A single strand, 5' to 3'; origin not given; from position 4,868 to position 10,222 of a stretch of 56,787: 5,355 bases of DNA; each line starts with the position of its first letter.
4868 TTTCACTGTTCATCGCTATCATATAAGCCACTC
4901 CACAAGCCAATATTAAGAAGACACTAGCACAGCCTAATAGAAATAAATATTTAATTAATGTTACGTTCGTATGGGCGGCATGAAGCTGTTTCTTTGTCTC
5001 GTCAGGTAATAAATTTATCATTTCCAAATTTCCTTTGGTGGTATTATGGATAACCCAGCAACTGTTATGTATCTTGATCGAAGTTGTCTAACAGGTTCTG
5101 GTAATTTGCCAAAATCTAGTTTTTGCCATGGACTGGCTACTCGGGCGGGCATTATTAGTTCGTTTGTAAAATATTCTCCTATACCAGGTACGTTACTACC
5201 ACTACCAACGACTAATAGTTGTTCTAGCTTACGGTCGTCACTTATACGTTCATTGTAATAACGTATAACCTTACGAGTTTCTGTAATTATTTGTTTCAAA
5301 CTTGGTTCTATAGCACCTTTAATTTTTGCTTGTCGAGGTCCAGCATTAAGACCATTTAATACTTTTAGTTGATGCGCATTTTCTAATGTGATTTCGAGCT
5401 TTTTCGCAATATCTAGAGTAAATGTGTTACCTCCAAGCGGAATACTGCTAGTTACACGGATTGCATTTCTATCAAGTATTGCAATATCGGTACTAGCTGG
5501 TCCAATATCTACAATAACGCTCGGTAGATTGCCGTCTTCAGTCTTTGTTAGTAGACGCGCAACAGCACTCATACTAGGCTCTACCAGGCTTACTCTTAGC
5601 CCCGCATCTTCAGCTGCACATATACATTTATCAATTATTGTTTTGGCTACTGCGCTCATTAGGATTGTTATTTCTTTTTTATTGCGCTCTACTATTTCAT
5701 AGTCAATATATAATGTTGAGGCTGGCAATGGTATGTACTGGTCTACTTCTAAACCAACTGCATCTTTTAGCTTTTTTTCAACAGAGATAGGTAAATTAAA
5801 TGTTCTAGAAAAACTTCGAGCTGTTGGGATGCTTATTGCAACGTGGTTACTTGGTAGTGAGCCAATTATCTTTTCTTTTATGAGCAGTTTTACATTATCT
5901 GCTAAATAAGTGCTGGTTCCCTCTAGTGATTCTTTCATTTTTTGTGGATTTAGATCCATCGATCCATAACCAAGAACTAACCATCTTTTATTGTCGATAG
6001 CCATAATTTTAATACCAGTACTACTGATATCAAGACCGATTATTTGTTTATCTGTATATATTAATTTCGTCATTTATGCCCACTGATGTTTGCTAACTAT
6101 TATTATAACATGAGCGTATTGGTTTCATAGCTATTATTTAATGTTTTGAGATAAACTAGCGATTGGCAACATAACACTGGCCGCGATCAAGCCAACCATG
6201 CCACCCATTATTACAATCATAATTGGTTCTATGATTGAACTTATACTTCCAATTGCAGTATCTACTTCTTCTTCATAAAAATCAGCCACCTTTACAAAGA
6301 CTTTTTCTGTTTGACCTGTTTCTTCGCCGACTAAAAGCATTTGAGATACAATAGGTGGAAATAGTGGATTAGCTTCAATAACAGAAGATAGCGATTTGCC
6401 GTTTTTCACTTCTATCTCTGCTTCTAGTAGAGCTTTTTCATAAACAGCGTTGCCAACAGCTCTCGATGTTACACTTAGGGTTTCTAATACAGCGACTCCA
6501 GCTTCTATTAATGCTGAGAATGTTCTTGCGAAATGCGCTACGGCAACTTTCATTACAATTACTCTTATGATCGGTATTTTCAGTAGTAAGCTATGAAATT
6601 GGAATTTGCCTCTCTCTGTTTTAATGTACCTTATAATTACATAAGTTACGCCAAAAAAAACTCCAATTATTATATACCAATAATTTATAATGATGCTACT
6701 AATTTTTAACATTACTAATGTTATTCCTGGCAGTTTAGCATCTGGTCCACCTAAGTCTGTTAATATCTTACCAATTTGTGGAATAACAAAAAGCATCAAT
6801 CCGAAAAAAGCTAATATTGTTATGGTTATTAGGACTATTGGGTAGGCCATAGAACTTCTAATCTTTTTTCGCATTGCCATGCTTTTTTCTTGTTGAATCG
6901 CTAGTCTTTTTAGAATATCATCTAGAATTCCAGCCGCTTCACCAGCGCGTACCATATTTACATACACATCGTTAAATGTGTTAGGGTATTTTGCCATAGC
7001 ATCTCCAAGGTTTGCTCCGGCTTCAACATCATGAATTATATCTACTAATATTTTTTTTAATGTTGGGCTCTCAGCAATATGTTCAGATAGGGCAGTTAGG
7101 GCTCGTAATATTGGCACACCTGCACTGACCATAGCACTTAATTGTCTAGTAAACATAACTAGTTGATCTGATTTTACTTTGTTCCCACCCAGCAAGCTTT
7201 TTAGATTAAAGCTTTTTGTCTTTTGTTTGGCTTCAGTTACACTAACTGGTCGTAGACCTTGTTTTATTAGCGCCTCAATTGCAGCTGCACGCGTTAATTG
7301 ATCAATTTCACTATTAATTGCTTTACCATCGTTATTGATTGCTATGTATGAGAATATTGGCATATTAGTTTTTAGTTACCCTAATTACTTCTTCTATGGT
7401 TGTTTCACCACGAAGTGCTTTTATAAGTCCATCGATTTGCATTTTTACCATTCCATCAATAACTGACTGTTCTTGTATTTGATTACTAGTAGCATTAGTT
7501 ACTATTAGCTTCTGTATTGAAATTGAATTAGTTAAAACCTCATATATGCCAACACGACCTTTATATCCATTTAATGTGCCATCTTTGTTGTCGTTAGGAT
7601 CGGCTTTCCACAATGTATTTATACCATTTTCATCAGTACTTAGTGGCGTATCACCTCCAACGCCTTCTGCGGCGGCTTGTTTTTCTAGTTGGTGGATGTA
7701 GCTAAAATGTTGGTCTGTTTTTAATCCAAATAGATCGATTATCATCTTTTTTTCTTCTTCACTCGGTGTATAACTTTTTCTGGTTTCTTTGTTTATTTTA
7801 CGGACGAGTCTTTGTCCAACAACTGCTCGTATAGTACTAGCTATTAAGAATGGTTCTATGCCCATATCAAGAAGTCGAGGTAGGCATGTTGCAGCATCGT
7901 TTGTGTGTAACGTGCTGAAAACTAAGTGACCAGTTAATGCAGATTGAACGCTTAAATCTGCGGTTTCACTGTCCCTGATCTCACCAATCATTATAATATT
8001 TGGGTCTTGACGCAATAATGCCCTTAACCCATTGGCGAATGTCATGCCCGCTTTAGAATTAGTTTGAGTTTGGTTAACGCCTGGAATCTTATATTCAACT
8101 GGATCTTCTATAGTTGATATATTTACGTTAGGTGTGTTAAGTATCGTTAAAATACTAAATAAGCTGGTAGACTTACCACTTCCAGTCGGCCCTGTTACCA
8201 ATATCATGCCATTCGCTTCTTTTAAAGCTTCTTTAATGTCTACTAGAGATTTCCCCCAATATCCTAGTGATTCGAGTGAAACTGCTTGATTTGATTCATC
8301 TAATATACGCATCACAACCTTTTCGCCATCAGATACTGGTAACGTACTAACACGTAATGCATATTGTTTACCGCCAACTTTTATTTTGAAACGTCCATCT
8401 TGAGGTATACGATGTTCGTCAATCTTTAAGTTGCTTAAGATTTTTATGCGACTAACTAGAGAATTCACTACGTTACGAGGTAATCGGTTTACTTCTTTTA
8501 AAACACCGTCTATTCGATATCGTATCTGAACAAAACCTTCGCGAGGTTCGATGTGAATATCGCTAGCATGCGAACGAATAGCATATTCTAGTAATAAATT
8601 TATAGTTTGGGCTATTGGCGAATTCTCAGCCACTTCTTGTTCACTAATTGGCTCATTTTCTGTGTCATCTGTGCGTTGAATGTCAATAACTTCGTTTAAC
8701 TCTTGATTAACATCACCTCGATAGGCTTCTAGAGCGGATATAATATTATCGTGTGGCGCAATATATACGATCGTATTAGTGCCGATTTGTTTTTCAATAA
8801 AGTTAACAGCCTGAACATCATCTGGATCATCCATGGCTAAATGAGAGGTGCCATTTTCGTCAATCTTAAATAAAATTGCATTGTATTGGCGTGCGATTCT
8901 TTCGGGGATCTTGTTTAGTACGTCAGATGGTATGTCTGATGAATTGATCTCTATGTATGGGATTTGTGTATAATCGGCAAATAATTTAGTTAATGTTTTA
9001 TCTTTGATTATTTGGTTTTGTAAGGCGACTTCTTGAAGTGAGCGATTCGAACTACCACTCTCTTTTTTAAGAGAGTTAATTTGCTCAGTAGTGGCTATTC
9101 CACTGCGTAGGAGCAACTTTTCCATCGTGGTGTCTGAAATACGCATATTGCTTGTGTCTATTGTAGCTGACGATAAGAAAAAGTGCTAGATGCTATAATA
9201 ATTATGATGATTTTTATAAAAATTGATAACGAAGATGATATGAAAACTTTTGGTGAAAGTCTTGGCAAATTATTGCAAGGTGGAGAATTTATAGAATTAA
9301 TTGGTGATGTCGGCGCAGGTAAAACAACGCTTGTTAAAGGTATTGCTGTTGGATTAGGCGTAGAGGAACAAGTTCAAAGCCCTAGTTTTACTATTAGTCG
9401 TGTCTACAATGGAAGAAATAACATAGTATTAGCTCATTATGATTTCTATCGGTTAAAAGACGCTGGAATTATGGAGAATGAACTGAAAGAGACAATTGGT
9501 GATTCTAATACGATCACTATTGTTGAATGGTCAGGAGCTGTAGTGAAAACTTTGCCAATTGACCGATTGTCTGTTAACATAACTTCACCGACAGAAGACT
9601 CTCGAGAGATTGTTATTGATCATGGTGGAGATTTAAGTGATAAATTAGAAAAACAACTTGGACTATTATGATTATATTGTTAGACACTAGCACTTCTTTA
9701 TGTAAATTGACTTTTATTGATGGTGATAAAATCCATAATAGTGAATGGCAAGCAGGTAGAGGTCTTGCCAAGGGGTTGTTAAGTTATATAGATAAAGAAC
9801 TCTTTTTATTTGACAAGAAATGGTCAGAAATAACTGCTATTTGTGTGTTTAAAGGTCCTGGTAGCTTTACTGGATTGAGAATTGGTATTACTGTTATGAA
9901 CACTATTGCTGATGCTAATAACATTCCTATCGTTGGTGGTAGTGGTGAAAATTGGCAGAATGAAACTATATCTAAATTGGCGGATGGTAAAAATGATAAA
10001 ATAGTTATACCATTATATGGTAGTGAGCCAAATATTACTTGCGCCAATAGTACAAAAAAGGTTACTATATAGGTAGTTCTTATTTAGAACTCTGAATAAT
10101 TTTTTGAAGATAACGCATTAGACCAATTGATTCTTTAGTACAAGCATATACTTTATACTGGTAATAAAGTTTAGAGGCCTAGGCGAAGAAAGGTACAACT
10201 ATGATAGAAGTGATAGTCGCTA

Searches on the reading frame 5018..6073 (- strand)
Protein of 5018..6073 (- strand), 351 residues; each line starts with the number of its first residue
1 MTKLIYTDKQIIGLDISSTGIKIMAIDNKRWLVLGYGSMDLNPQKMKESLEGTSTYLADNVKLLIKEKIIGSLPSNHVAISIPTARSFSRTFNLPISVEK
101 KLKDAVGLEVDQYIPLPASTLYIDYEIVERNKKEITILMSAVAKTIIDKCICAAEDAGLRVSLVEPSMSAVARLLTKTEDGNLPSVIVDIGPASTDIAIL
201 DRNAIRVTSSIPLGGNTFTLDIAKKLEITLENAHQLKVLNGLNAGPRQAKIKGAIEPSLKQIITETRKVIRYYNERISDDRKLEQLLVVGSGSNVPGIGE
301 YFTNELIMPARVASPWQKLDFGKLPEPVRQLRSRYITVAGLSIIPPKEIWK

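Call 55: search_protein_families(library=pfam, max_evalue=0.00001, proteins=[window:5018-6073:-])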
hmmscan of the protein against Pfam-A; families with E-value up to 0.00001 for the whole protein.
window:5018-6073:- (351 aa): 3 families
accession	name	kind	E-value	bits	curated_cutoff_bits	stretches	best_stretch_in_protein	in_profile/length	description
PF11104.14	PilM_2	-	8.9e-27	94.3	27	1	13-342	1-336/340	Type IV pilus assembly protein PilM;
PF14450.12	FtsA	-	1.9e-15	57.8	31.8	1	186-316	1-113/127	Cell division protein FtsA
PF06723.19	MreB_Mbl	-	1.8e-09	37.3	27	0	160-224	123-186/327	MreB/Mbl protein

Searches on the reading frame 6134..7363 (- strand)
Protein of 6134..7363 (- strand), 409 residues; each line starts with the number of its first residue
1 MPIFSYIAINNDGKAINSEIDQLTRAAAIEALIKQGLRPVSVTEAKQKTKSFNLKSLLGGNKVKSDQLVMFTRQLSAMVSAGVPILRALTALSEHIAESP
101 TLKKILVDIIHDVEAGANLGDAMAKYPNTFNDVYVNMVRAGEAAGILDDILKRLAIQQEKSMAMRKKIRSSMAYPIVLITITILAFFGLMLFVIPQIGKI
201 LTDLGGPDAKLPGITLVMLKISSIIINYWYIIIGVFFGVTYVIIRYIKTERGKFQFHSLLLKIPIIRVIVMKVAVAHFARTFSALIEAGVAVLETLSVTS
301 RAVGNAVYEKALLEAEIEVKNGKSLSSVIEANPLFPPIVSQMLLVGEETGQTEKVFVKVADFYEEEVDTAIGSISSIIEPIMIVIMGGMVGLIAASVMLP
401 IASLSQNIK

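Call 55: search_protein_families(library=pfam, max_evalue=0.00001, proteins=[window:6134-7363:-])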
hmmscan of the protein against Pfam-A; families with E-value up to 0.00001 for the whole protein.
window:6134-7363:- (409 aa): 1 family
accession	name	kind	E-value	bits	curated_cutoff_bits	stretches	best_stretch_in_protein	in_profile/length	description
PF00482.28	T2SSF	-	5.9e-57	191.5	25.2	2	71-195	1-125/125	Type II secretion system (T2SS), protein F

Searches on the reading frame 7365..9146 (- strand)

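Call 56: search_protein_families(library=pfam, max_evalue=0.00001, proteins=[window:7365-9146:-])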
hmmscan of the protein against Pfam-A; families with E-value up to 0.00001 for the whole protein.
window:7365-9146:- (593 aa): 2 families
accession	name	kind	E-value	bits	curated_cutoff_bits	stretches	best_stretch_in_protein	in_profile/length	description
PF00437.27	T2SSE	-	2.7e-122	408.5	24.9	1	173-589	3-370/370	Type II/IV secretion system protein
PF05157.20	MshEN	-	3.9e-14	52.8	23.1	1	61-145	2-86/90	MshEN domain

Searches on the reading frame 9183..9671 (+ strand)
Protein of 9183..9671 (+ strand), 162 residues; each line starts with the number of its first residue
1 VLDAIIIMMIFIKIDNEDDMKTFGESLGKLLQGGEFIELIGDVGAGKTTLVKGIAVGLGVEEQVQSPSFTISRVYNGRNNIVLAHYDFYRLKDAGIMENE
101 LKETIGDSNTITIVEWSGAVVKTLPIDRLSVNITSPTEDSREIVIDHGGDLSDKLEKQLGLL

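Call 56: search_protein_families(library=pfam, max_evalue=0.00001, proteins=[window:9183-9671:+])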
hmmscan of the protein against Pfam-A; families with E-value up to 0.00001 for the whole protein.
window:9183-9671:+ (162 aa): 1 family
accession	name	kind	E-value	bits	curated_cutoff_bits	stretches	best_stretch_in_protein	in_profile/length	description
PF02367.23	TsaE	-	1.4e-31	109.5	26.6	1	15-143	2-128/128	Threonylcarbamoyl adenosine biosynthesis protein TsaE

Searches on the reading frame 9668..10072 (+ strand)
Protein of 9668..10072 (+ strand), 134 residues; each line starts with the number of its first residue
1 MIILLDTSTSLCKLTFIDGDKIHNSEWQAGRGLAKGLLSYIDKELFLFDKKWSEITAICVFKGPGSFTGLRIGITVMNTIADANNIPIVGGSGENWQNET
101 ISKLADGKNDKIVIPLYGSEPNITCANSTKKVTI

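Call 56: search_protein_families(library=pfam, max_evalue=0.00001, proteins=[window:9668-10072:+])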
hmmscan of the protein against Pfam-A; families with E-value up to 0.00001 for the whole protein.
window:9668-10072:+ (134 aa): 1 family
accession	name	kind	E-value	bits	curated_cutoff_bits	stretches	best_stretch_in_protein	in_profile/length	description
PF00814.31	TsaD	-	1.2e-10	42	24.8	1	30-90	26-86/264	tRNA N6-adenosine threonylcarbamoyltransferase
